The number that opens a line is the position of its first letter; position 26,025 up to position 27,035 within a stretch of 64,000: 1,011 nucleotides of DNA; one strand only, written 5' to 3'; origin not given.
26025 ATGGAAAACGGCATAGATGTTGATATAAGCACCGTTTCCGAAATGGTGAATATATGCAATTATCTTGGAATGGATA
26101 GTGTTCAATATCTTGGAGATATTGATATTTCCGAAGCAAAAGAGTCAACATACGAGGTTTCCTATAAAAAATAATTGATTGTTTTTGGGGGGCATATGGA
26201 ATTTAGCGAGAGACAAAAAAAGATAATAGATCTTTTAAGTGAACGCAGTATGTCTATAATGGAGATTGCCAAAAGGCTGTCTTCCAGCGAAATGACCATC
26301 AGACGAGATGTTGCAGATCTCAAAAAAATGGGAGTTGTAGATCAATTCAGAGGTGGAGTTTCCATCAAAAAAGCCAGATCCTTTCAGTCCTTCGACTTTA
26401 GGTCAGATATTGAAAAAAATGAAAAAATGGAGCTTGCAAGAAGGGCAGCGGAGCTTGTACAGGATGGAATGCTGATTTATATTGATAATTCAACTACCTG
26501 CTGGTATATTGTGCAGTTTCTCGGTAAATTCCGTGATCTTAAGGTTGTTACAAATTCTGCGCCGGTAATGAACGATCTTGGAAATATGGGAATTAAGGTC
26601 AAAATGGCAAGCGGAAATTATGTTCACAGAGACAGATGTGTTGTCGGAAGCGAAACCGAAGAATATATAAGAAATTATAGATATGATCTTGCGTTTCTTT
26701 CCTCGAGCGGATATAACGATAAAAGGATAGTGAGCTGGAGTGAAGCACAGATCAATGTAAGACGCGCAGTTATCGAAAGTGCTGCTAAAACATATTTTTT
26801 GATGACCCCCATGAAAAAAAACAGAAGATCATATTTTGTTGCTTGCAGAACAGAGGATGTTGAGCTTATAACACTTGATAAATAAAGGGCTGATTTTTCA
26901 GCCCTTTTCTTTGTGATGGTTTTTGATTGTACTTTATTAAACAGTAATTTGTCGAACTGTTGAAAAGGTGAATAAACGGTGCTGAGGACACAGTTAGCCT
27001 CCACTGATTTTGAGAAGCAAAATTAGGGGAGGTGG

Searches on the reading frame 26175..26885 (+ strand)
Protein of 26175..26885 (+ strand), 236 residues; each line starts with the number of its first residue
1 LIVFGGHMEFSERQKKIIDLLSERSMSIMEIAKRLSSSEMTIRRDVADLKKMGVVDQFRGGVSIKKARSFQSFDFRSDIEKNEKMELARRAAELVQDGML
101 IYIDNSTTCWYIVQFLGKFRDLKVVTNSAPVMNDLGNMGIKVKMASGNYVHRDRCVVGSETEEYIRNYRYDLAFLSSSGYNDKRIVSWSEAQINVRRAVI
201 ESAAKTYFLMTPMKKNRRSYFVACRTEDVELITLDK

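Call 23: search_protein_families(library=pfam, proteins=[window:26175-26885:+])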
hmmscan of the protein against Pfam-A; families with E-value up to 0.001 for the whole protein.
window:26175-26885:+ (236 aa): 7 families
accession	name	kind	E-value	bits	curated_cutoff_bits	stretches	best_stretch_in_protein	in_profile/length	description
PF00455.28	DeoRC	-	1.2e-37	129.7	31.8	1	81-235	3-159/160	DeoR C terminal sensor domain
PF08220.18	HTH_DeoR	-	1.5e-10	41.1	21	1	13-65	1-54/57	DeoR-like helix-turn-helix domain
PF08279.18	HTH_11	-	1.5e-08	34.9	25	1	13-54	1-44/55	HTH domain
PF08280.17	HTH_Mga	-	1.2e-05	25.6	23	1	12-51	5-45/59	M protein trans-acting positive regulator (MGA) HTH domain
PF01022.26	HTH_5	-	6.4e-05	23.2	22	1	12-56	2-46/47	Bacterial regulatory protein, arsR family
PF04545.22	Sigma70_r4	-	0.00037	20.4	24.1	1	11-44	6-39/50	Sigma-70, region 4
PF21476.4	PF0610-like_N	-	0.00058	20.5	33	0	15-46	4-35/50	PF0610-like, N-terminal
